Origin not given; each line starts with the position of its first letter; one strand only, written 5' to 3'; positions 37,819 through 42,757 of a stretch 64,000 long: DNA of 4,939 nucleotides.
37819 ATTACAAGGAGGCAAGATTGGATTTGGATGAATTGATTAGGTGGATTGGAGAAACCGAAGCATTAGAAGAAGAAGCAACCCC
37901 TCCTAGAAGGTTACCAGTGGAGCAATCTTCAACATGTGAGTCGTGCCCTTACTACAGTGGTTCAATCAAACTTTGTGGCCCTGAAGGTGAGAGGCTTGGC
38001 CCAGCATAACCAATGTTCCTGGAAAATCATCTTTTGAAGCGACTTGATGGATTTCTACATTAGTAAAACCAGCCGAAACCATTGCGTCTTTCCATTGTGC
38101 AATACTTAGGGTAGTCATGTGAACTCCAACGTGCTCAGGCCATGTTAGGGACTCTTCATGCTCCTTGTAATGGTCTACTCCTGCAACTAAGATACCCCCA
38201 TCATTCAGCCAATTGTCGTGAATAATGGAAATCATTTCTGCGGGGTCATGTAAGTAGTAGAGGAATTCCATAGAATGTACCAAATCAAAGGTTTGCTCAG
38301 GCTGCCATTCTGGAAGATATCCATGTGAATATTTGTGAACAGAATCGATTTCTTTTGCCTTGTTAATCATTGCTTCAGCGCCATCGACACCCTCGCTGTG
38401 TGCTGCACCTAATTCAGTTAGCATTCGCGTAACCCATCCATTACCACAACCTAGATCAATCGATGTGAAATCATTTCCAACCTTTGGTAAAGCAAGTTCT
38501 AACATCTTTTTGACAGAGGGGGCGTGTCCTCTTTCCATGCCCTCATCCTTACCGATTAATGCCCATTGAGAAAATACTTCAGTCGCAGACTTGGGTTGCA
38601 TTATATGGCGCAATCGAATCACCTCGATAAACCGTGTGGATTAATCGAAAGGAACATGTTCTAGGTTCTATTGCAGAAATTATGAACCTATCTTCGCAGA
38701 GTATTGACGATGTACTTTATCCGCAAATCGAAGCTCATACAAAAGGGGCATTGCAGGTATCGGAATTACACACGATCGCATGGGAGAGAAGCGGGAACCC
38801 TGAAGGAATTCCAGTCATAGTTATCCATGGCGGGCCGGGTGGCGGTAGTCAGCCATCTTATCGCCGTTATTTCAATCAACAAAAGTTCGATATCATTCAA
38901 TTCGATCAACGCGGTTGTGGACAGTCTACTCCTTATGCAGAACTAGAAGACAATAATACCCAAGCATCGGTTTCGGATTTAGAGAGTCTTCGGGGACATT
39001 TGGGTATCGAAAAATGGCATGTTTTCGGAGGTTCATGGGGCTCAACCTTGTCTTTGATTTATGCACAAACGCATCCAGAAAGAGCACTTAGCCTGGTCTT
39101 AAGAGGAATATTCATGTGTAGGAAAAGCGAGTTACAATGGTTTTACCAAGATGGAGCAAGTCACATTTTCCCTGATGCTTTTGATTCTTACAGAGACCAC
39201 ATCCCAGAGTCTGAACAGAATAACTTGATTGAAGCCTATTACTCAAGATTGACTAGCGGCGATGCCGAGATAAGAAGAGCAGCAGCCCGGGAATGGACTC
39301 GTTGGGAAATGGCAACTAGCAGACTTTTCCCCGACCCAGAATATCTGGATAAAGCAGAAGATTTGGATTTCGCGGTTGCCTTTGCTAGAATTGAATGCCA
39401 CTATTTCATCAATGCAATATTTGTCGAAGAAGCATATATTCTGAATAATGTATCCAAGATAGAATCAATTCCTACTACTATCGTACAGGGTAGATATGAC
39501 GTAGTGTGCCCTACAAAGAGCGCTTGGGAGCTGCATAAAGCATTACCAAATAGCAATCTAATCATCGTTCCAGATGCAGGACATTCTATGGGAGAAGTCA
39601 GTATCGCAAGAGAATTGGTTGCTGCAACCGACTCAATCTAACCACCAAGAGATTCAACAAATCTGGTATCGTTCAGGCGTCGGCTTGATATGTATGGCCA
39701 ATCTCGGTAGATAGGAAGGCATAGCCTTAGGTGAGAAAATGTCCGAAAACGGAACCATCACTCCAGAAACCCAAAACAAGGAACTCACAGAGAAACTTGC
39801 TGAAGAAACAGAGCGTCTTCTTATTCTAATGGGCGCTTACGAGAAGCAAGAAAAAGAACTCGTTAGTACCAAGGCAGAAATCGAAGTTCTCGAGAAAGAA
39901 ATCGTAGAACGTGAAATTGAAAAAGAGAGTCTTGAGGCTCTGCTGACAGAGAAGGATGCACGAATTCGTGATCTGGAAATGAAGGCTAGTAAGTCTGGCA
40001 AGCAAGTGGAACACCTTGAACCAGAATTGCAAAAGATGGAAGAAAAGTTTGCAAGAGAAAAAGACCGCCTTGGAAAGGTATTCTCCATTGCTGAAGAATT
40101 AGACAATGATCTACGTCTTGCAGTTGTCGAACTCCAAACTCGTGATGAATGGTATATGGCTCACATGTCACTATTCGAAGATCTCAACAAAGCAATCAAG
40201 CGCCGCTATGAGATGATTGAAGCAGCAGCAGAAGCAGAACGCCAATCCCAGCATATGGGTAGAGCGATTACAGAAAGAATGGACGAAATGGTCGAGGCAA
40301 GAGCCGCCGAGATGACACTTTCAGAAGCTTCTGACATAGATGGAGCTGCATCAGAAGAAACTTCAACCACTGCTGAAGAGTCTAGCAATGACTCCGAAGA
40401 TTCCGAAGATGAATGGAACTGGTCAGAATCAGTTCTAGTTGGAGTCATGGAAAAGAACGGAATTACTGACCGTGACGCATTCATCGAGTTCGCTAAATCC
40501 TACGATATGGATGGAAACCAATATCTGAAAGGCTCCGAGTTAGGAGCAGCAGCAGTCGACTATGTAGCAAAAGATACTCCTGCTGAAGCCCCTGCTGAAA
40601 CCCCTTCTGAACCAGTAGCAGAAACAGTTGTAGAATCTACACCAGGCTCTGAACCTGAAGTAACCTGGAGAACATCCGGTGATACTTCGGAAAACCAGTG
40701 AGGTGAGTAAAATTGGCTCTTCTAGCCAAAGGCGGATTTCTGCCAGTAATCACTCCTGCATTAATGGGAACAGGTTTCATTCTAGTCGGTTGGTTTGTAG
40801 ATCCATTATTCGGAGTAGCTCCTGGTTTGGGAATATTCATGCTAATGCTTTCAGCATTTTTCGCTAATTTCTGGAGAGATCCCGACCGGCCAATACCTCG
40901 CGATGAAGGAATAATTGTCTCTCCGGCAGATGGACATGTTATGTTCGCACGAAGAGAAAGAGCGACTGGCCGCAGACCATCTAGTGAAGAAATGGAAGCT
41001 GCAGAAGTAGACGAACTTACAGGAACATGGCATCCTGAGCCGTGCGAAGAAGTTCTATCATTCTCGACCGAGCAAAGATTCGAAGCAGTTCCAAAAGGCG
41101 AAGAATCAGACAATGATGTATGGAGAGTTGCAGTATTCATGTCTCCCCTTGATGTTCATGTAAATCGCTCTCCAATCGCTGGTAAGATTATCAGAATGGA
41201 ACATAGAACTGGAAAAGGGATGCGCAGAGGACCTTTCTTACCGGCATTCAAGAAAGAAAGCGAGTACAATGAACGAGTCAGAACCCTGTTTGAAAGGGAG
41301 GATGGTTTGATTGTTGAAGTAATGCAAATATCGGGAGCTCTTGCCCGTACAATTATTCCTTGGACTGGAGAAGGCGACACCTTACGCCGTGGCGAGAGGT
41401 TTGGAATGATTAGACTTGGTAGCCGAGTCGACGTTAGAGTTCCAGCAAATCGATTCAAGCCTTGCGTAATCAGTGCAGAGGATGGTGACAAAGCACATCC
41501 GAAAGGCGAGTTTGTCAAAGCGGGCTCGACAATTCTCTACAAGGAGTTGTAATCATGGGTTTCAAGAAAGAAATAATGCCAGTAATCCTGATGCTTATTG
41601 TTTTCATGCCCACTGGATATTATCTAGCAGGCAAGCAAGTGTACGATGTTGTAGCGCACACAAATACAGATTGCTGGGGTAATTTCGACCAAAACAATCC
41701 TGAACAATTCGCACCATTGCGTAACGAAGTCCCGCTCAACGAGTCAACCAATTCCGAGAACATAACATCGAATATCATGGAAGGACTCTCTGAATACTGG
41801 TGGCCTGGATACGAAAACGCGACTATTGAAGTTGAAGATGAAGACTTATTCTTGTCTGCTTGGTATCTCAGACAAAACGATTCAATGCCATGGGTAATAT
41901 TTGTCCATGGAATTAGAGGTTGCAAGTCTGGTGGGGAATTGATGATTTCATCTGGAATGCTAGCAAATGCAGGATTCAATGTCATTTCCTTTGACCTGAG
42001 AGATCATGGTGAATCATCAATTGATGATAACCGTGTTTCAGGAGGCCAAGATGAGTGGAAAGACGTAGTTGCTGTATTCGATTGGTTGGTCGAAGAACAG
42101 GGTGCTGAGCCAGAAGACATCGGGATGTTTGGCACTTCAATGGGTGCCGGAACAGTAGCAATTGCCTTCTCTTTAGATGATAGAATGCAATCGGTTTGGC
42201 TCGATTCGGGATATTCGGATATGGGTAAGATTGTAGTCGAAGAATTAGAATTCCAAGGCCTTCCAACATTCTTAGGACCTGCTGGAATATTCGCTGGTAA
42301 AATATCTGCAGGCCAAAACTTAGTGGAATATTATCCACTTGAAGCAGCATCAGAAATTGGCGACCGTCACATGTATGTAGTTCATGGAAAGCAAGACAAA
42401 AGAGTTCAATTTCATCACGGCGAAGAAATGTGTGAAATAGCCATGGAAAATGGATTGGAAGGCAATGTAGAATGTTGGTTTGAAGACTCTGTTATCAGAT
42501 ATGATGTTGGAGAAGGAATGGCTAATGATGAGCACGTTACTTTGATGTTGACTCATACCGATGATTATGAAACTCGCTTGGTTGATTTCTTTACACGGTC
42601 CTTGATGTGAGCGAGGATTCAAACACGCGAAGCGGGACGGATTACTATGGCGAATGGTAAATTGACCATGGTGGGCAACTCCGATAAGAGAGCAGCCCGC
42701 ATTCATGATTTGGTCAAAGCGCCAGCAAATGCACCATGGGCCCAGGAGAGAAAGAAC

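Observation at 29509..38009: Bacterial-type AddAB-like two-subunit helicase-nuclease operon in an archaeal chromosome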

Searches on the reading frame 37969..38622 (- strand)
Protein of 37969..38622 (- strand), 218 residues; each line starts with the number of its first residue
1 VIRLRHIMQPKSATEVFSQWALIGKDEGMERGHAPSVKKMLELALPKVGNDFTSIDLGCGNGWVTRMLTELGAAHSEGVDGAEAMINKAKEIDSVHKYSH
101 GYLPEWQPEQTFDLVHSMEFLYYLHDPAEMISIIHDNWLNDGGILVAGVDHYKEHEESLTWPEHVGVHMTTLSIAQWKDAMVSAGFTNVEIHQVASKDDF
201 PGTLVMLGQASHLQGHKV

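Call 11: search_protein_families(library=pfam, proteins=[window:37969-38622:-], max_evalue=0.001)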
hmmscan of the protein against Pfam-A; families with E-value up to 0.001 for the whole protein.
window:37969-38622:- (218 aa): 6 families
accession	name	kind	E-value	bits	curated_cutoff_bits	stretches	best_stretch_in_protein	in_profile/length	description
PF13489.12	Methyltransf_23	-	3.3e-16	59.9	27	1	53-190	25-163/164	Methyltransferase domain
PF13649.12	Methyltransf_25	-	4.4e-10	40.5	27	1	56-135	3-90/97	Methyltransferase domain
PF08241.18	Methyltransf_11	-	5.5e-10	40.2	21.2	1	56-146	2-94/95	Methyltransferase domain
PF13847.12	Methyltransf_31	-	5.7e-10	39.5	27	1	53-152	6-115/145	Methyltransferase domain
PF08242.18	Methyltransf_12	-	3.4e-09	37.8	30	1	55-145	1-98/98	Methyltransferase domain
PF08003.17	Methyltransf_9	-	3.1e-06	26.8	23.8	1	53-193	118-267/315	Protein of unknown function (DUF1698)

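Call 58: search_protein_families(library=padloc, proteins=[window:37969-38622:-], max_evalue=0.01)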
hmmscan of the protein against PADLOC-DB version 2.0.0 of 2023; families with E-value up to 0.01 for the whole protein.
window:37969-38622:- (218 aa): 1 family
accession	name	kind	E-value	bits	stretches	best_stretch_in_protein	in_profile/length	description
PDLC04134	mad2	-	8.9e-10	36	1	33-200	272-431/492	mads_2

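Call 59: search_protein_families(library=ncbifam, proteins=[window:37969-38622:-], max_evalue=0.01)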
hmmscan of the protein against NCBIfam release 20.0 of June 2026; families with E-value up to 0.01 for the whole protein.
window:37969-38622:- (218 aa): 13 families
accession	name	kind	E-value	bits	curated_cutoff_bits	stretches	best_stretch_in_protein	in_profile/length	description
NF002463.0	PRK01683.1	equivalog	6.1e-11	42.4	297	1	53-149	34-130/258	trans-aconitate 2-methyltransferase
TIGR02072.1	BioC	equivalog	3.6e-10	40.1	184.95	1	53-201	37-186/244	malonyl-ACP O-methyltransferase BioC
NF010703.0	PRK14103.1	equivalog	1.4e-08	34.5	320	1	55-146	34-123/256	trans-aconitate 2-methyltransferase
TIGR01983.1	UbiG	equivalog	2.3e-08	33.6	102.95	1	51-147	50-152/228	bifunctional 2-polyprenyl-6-hydroxyphenol methylase/3-demethylubiquinol 3-O-methyltransferase UbiG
NF045667.1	MTase_DVU1556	equivalog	1.3e-07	31.3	155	1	52-188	24-162/213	DVU_1556 family methyltransferase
TIGR00452.1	TIGR00452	equivalog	5.4e-07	28.7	275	1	55-192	122-268/316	tRNA 5-methoxyuridine(34)/uridine 5-oxyacetic acid(34) synthase CmoB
NF011650.0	PRK15068.1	equivalog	2.6e-06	26.5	209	1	55-194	127-276/324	tRNA 5-methoxyuridine(34)/uridine 5-oxyacetic acid(34) synthase CmoB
TIGR02021.1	BchM-ChlM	equivalog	1.3e-05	24.8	158.9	1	29-122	33-129/218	magnesium protoporphyrin IX methyltransferase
NF007610.0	PRK10258.1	equivalog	5.8e-05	22.5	342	1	53-117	45-109/251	malonyl-ACP O-methyltransferase BioC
NF043040.1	corrin_prot_MT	hypoth_equivalog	0.00045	19.7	180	1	50-91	41-81/216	corrinoid protein-associated methyltransferase CpaM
NF041650.1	nod_mtase_NodS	equivalog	0.00057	19.6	300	1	38-150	27-142/190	nodulation methyltransferase NodS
TIGR04345.1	ovoA_Cterm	equivalog_domain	0.00083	18.9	170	0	110-158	133-178/242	putative 4-mercaptohistidine N1-methyltransferase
TIGR04290.1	meth_Rta_06860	hypoth_equivalog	0.008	15.6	300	0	37-137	35-141/226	TIGR04290 family methyltransferase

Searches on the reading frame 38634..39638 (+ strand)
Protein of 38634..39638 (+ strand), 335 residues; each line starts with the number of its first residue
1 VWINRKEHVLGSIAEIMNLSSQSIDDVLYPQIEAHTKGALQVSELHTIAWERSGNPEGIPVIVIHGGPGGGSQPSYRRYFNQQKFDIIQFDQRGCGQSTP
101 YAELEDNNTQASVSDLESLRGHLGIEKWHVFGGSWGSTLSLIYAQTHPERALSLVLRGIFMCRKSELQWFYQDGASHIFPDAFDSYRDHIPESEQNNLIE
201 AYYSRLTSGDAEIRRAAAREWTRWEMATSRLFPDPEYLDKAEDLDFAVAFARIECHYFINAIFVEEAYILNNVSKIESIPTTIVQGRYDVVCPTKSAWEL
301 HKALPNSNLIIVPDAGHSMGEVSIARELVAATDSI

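Call 11: search_protein_families(library=pfam, proteins=[window:38634-39638:+], max_evalue=0.001)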
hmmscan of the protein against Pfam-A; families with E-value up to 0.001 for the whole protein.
window:38634-39638:+ (335 aa): 4 families
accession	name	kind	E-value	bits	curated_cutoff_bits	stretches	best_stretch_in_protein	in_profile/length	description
PF00561.26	Abhydrolase_1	-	1.8e-34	120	25.8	1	60-319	2-240/245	alpha/beta hydrolase fold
PF12146.15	Hydrolase_4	-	5.7e-11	42.6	27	1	78-318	25-233/239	Serine aminopeptidase, S33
PF12697.13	Abhydrolase_6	-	3.9e-09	37.9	26.3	1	61-320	1-207/217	Alpha/beta hydrolase family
PF08386.16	Abhydrolase_4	-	9.5e-06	26.1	21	1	270-319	26-75/103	TAP-like protein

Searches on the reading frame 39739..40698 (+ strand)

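Call 11: search_protein_families(library=pfam, proteins=[window:39739-40698:+], max_evalue=0.001)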
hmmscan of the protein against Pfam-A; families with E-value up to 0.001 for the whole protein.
window:39739-40698:+ (320 aa): 0 families

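Call 59: search_protein_families(library=ncbifam, proteins=[window:39739-40698:+], max_evalue=0.01)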
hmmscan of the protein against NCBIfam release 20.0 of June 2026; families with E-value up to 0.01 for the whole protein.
window:39739-40698:+ (320 aa): 3 families
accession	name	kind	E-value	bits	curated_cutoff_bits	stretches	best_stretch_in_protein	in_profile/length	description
TIGR02168.1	SMC_prok_B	equivalog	5.5e-05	21.1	567.35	1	10-221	706-917/1181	chromosome segregation protein SMC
NF052320.1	Cbp1_fam_LP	subfamily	0.0011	18.5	90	1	14-117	91-194/286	Cbp1 family collagen-binding glycoprotein adhesin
TIGR04523.1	Mplasa_alph_rch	subfamily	0.0016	16.4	270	1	13-109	309-405/745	helix-rich protein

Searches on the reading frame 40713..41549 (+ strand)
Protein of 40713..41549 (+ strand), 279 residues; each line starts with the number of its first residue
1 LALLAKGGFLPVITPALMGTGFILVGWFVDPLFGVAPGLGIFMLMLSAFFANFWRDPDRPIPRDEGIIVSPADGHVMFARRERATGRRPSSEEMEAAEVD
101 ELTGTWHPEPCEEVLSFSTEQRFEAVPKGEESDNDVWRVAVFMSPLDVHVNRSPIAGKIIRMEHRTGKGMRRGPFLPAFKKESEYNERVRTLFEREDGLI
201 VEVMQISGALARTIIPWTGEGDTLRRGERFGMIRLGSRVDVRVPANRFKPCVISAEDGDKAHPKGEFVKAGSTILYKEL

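Call 11: search_protein_families(library=pfam, proteins=[window:40713-41549:+], max_evalue=0.001)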
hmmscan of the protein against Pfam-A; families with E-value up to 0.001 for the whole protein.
window:40713-41549:+ (279 aa): 1 family
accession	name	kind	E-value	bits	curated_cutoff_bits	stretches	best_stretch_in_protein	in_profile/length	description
PF02666.20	PS_Dcarbxylase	-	1.4e-37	129.7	22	1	47-275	2-197/198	Phosphatidylserine decarboxylase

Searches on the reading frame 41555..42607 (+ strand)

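Call 12: search_protein_families(library=pfam, proteins=[window:41555-42607:+], max_evalue=0.001)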
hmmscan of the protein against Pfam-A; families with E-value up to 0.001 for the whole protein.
window:41555-42607:+ (351 aa): 5 families
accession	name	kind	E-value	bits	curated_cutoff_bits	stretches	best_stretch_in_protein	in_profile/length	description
PF00561.26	Abhydrolase_1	-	8.9e-10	39.1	25.8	1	112-221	1-103/245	alpha/beta hydrolase fold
PF00326.27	Peptidase_S9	-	2.4e-09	37.4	22.6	1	135-293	9-167/213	Prolyl oligopeptidase family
PF12146.15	Hydrolase_4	-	2.2e-07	30.9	27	1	114-205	7-94/239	Serine aminopeptidase, S33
PF02129.25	Peptidase_S15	-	3.2e-07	30.8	23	1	111-223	46-132/262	X-Pro dipeptidyl-peptidase (S15 family)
PF12697.13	Abhydrolase_6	-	1.9e-06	29.1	26.3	1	114-226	1-94/217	Alpha/beta hydrolase family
